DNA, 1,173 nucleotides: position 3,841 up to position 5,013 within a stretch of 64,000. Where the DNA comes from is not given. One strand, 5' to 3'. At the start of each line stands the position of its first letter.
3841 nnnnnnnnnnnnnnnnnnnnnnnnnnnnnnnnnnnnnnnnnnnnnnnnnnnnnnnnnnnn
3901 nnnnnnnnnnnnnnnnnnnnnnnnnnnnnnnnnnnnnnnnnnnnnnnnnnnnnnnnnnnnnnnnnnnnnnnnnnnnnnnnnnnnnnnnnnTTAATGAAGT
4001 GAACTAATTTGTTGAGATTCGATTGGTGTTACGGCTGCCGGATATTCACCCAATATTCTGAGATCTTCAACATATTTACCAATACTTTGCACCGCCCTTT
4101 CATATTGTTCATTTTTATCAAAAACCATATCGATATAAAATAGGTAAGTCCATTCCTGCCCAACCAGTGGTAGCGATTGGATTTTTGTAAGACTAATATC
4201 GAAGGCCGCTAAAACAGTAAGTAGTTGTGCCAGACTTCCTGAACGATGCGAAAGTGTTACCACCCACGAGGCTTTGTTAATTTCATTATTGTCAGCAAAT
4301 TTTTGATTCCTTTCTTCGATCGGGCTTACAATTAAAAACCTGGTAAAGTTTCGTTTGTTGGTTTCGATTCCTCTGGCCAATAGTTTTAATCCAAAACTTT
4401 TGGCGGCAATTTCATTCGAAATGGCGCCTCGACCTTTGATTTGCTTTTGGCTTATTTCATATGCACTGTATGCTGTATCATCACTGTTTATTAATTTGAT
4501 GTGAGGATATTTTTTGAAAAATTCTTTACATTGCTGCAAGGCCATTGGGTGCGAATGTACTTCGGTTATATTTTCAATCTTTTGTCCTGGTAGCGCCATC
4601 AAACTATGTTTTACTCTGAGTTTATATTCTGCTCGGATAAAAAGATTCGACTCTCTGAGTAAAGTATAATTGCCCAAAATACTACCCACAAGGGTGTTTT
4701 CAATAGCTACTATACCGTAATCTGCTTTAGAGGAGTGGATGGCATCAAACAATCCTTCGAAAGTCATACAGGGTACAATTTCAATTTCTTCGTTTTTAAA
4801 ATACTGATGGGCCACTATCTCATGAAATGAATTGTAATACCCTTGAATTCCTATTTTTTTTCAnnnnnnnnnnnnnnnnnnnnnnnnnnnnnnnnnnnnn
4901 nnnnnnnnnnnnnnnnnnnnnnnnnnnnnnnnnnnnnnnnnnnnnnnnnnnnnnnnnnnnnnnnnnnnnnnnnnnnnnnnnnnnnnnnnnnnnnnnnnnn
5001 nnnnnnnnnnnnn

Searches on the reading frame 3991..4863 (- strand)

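Call 8: search_protein_families(library=pfam, proteins=[window:3991-4815:-])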
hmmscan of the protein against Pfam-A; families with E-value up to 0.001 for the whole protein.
window:3991-4815:- (274 aa): 1 family
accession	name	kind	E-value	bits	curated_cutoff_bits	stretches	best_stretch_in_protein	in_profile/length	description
PF00800.23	PDT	-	1.1e-50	172.4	25.2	1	2-164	15-177/181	Prephenate dehydratase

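Call 10: find_homologous_proteins(query=window:3994-4863:-)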
Query seq(290 aa) (290 aa): 7166 proteins with E <= 0.001 among 8000 candidates; the best 120 are listed.
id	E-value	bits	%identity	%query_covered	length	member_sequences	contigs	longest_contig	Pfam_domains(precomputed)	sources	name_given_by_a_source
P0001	1.3e-170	584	91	100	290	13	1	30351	PF00800.24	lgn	-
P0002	1.7e-168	577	90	100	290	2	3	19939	PF00800.24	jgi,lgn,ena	-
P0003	2.1e-162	557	87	100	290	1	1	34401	PF00800.24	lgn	-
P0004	5.0e-162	556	87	100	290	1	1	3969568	PF00800.24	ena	-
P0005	1.3e-160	551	86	100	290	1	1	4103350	PF00800.24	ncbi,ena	-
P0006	1.0e-156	538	84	100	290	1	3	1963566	PF00800.24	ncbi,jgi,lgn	-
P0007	1.7e-146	505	80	100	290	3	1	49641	PF00800.24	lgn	-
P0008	7.9e-145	499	78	100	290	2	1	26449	PF00800.24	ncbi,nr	ncbi:MAG: prephenate dehydratase [Bacteroidetes bacterium]|nr:prephenate dehydratase [Bacteroidota b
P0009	6.1e-96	339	57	94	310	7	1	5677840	PF00800.24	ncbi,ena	-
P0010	1.7e-95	338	57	94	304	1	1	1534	PF00800.24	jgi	-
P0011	2.7e-95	337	57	94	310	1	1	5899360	PF00800.24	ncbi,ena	-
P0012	2.8e-95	337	54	99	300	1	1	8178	PF00800.24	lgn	-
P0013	4.1e-95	336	54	94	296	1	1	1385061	PF00800.24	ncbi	-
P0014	4.5e-95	336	56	94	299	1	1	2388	PF00800.24,PF01842.32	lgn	-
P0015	6.4e-95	336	56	94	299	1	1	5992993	PF00800.24,PF01842.32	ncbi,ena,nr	nr:prephenate dehydratase [uncultured Carboxylicivirga sp.]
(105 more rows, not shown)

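Call 13: find_related_loci(query=A1, collection=genome_contigs, flank=4000)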
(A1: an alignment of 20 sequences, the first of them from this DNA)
Query A1 (290 aa) in genome_contigs; peptide patterns used: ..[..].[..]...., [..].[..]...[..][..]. (x = any residue, [..] = any of these).
600 stretches matched a pattern (row limit reached: there are more); 593 encode a relative of the query (tblastn E <= 1e-3); the best 80 are kept; 80 distinct loci.
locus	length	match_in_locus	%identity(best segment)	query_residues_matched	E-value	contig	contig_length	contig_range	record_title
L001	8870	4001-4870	97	1-290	0e+0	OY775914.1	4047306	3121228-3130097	MAG: Bacteroidales bacterium isolate 7de1171c-092d-4693-a70e-3c34f944b135 genome assembly, chromosome: 1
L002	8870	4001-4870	86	1-290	3e-172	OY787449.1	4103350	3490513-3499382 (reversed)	MAG: Bacteroidales bacterium isolate 11808e1f-4753-45d3-854d-c0f0c60c4fd1 genome assembly, chromosome: 1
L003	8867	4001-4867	84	1-289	1e-166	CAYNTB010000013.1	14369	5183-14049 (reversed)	MAG TPA_asm: uncultured Bacteroidales bacterium isolate binchicken_co42_431 genome assembly, contig: NODE_6209_length_14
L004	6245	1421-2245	57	1-274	1e-103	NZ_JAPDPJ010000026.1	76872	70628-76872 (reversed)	Plebeiibacterium sediminum strain AAT scaffold_26_length=76873, whole genome shotgun sequence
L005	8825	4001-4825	57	1-274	9e-103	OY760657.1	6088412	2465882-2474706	MAG: uncultured Saccharicrinis sp. isolate b24d65bc-b787-4b08-bcc3-89705e2e545e genome assembly, chromosome: 1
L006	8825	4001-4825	57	1-274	9e-103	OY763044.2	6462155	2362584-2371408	MAG: uncultured Saccharicrinis sp. isolate e4f3df5d-a459-421c-8471-c5220a80581e genome assembly, chromosome: 1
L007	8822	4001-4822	54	2-274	2e-101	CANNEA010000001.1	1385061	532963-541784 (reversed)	uncultured Carboxylicivirga sp. isolate 1525.fasta genome assembly, contig: NODE_1, whole genome shotgun sequence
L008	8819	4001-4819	56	2-274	6e-101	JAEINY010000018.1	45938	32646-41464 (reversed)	MAG: Marinilabiliaceae bacterium isolate MAG16 NODE_710_length_45938_cov_22.341096, whole genome shotgun sequence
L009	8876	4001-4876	51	2-290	3e-99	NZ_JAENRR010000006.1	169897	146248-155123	Carboxylicivirga marina strain N1Y132 NODE_6_length_169897_cov_117.636704, whole genome shotgun sequence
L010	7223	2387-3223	54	1-280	4e-99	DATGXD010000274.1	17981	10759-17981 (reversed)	MAG TPA_asm: Paludibacter sp. isolate SMAG_U10599 k141_156615, whole genome shotgun sequence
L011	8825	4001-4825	55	1-274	1e-97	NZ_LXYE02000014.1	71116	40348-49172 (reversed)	Labilibacter marinus strain Y11 contig14, whole genome shotgun sequence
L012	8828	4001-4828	55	2-274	2e-97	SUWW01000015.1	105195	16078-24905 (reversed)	MAG: Bacteroidales bacterium isolate SIG108 NODE_369_length_105195_cov_27.554111, whole genome shotgun sequence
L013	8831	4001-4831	53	2-277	5e-97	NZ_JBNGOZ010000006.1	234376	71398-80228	Carboxylicivirga sp. N1E11 c_000000000006, whole genome shotgun sequence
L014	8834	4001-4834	53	3-279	8e-97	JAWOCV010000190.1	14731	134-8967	MAG: Marinilabilia sp. isolate BLK5-1.bin.79 k191_2171479, whole genome shotgun sequence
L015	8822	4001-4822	52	2-274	3e-96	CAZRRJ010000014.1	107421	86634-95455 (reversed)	MAG TPA_asm: uncultured Saccharicrinis sp. isolate SRP324684_co1_27 genome assembly, contig: NODE_49_length_107421_cov_3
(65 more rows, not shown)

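Call 58: find_encoding_contigs(protein=P0001, flank=1500, max_places=1)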
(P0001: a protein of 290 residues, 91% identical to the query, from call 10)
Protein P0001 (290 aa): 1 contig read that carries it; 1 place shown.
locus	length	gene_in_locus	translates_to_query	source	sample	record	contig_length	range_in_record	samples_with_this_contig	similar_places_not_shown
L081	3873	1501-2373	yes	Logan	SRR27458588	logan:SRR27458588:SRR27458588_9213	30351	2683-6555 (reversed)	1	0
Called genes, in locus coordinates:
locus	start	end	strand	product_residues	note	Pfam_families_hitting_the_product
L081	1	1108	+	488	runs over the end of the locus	PF00149:Metallophos, PF09587:PGA_cap (weak), PF02872:5_nucleotid_C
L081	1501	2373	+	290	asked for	PF00800:PDT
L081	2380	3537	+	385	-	PF00155:Aminotran_1_2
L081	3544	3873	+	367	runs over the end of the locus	PF00793:DAHP_synth_1, PF01817:CM_2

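Call 59: find_encoding_contigs(protein=P0002, flank=1500, max_places=1)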
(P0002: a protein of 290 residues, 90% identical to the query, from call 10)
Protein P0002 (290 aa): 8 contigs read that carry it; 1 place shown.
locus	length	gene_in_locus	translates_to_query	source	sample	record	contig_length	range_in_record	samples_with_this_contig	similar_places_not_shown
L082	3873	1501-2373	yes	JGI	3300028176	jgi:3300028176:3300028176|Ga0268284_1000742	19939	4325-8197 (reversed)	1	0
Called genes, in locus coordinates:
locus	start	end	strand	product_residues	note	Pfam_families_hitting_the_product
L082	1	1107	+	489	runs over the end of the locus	PF00149:Metallophos, PF02872:5_nucleotid_C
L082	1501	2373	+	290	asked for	PF00800:PDT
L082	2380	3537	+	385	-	PF00155:Aminotran_1_2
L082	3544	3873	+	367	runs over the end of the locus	PF00793:DAHP_synth_1, PF01817:CM_2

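Call 60: find_encoding_contigs(protein=P0003, flank=1500, max_places=1)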
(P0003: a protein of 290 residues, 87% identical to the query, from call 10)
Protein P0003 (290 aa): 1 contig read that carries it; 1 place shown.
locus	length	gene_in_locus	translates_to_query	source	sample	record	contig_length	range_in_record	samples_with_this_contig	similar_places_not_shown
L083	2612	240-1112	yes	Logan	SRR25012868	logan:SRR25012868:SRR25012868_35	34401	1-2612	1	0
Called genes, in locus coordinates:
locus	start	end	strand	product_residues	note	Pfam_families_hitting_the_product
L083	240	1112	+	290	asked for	PF00800:PDT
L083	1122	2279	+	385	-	PF00155:Aminotran_1_2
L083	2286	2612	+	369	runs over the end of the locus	PF00793:DAHP_synth_1, PF01817:CM_2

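Call 61: find_encoding_contigs(protein=P0007, flank=1500, max_places=1)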
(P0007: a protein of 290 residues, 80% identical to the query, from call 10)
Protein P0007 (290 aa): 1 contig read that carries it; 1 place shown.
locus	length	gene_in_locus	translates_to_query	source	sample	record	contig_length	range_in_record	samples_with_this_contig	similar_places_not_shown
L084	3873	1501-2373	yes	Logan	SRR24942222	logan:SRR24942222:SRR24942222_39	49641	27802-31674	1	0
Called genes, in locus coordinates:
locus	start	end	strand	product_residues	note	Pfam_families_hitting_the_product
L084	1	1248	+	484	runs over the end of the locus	PF00149:Metallophos, PF02872:5_nucleotid_C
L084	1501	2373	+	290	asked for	PF00800:PDT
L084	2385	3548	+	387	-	PF00155:Aminotran_1_2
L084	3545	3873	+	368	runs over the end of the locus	PF00793:DAHP_synth_1, PF01817:CM_2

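Call 62: find_encoding_contigs(protein=P0008, flank=1500, max_places=1)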
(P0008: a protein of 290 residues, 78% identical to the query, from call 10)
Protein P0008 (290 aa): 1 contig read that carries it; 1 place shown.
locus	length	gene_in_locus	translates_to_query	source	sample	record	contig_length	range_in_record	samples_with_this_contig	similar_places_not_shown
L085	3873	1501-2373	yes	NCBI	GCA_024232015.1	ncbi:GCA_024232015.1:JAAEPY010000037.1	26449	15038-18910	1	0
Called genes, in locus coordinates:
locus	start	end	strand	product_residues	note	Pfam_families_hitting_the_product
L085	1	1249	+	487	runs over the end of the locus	PF00149:Metallophos (weak), PF02872:5_nucleotid_C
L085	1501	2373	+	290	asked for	PF00800:PDT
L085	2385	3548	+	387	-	PF00155:Aminotran_1_2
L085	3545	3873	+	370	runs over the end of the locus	PF00793:DAHP_synth_1, PF01817:CM_2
